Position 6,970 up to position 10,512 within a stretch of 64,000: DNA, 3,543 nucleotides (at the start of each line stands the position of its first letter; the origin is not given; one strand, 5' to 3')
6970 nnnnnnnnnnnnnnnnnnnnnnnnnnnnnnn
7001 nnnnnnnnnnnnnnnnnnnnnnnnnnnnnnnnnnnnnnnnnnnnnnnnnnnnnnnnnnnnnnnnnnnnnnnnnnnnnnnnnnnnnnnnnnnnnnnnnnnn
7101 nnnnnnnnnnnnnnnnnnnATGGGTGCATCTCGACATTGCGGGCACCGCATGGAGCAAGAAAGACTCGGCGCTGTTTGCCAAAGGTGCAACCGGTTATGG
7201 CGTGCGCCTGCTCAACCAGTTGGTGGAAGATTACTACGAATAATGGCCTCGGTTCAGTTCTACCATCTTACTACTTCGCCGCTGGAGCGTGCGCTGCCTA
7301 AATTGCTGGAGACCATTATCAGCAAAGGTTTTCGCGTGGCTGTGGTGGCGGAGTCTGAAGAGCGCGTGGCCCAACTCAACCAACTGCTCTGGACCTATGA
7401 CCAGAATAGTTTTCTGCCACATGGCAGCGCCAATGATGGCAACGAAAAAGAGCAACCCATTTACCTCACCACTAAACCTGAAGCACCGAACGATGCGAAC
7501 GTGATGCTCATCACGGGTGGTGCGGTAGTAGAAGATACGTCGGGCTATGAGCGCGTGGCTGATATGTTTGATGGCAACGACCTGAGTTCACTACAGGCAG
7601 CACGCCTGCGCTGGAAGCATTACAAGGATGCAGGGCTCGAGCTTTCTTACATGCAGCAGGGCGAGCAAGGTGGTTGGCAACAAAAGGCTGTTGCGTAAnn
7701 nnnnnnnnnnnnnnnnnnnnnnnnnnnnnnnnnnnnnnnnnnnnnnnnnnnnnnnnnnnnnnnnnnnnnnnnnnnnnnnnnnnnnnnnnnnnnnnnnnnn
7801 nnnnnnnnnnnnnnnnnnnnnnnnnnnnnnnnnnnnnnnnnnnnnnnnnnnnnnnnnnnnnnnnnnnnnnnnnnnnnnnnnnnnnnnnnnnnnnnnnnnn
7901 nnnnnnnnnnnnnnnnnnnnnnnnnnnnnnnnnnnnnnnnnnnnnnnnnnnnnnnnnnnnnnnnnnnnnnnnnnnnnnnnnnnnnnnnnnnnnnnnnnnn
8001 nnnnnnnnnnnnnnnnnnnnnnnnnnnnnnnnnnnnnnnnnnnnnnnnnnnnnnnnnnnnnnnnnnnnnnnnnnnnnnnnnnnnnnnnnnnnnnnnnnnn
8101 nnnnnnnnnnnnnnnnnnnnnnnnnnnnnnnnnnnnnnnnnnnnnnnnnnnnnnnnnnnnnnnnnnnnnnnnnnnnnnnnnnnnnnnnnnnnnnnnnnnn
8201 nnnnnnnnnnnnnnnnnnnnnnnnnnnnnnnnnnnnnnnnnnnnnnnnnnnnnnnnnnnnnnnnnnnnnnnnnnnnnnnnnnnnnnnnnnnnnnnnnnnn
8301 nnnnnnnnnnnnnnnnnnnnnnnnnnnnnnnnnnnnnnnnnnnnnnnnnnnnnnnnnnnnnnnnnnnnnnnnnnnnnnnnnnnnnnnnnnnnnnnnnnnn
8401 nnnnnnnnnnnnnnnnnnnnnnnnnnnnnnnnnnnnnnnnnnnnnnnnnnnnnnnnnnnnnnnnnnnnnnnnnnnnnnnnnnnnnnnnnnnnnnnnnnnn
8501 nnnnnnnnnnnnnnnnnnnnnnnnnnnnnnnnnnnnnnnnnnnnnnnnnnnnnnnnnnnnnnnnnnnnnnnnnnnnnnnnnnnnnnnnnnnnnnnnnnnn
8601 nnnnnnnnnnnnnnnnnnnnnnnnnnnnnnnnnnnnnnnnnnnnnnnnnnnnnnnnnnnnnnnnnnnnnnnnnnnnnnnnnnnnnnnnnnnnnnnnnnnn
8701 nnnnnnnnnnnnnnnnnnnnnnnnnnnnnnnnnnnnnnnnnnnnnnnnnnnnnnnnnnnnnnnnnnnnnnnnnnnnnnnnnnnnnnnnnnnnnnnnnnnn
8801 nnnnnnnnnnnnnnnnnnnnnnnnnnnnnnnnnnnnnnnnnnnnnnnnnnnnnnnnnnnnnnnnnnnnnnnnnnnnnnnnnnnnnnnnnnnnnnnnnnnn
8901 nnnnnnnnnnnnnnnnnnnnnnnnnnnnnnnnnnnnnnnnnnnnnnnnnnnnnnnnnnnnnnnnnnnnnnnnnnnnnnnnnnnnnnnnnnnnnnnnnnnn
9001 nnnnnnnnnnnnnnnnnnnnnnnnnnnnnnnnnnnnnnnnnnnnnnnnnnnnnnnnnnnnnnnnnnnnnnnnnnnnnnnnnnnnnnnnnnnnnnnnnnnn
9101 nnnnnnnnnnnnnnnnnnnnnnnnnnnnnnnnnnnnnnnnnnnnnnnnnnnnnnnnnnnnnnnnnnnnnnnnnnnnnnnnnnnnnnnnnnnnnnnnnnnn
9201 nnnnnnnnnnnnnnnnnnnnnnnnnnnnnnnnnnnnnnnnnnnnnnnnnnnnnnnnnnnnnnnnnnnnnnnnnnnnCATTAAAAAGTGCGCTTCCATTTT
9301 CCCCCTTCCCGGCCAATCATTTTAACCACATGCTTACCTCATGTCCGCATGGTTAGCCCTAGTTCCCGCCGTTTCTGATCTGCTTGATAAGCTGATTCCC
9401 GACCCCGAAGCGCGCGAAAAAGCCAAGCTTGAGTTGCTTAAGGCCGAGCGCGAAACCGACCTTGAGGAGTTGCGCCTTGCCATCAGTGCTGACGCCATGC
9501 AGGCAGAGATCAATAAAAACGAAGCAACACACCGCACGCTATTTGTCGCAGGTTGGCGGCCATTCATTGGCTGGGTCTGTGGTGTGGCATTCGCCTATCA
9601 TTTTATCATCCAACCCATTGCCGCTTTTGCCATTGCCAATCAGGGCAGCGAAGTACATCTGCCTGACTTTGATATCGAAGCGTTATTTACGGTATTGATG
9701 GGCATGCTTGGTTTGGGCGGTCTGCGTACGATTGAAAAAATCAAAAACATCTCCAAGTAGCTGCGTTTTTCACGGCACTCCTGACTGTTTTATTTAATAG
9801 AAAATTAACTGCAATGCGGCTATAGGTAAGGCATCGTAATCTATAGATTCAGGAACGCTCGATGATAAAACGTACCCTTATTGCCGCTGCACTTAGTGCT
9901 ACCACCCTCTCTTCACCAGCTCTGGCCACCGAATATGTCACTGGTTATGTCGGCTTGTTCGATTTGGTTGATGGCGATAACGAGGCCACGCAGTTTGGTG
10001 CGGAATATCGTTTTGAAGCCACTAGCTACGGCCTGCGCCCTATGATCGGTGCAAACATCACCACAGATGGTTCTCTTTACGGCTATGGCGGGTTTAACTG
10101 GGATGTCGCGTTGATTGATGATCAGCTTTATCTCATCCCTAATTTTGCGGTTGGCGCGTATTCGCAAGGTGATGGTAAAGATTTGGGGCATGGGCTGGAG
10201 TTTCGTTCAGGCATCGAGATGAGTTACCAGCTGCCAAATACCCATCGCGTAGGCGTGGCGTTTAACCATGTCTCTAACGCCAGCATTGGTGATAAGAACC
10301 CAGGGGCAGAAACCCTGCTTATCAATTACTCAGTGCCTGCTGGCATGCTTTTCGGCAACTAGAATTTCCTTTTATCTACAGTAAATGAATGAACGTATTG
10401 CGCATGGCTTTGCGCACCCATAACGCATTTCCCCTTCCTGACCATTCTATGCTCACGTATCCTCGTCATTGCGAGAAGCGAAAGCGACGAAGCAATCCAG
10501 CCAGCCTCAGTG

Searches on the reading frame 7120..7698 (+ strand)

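Call 43: search_protein_families(library=pfam, proteins=[window:7120-7698:+], max_evalue=0.0001)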
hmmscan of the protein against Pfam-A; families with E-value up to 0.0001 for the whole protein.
window:7120-7698:+ (192 aa): 1 family
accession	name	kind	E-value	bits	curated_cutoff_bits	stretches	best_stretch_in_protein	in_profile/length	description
PF04364.18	DNA_pol3_chi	-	6.8e-37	127.1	25.4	1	42-175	1-134/135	DNA polymerase III chi subunit, HolC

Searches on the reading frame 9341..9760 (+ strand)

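Call 44: search_protein_families(library=pfam, proteins=[window:9341-9760:+], max_evalue=0.0001)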
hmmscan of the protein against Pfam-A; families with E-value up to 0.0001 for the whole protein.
window:9341-9760:+ (139 aa): 1 family
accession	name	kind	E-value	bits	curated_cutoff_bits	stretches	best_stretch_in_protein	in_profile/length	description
PF11351.13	GTA_holin_3TM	-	1.9e-22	80.5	24.8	1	8-125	4-117/123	Holin of 3TMs, for gene-transfer release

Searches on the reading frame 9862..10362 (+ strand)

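Call 44: search_protein_families(library=pfam, proteins=[window:9862-10362:+], max_evalue=0.0001)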
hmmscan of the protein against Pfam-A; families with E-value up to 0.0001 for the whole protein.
window:9862-10362:+ (166 aa): 1 family
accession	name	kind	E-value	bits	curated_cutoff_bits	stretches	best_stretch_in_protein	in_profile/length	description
PF09411.16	PagL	-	7.2e-15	55.8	23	1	76-158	48-135/136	Lipid A 3-O-deacylase (PagL)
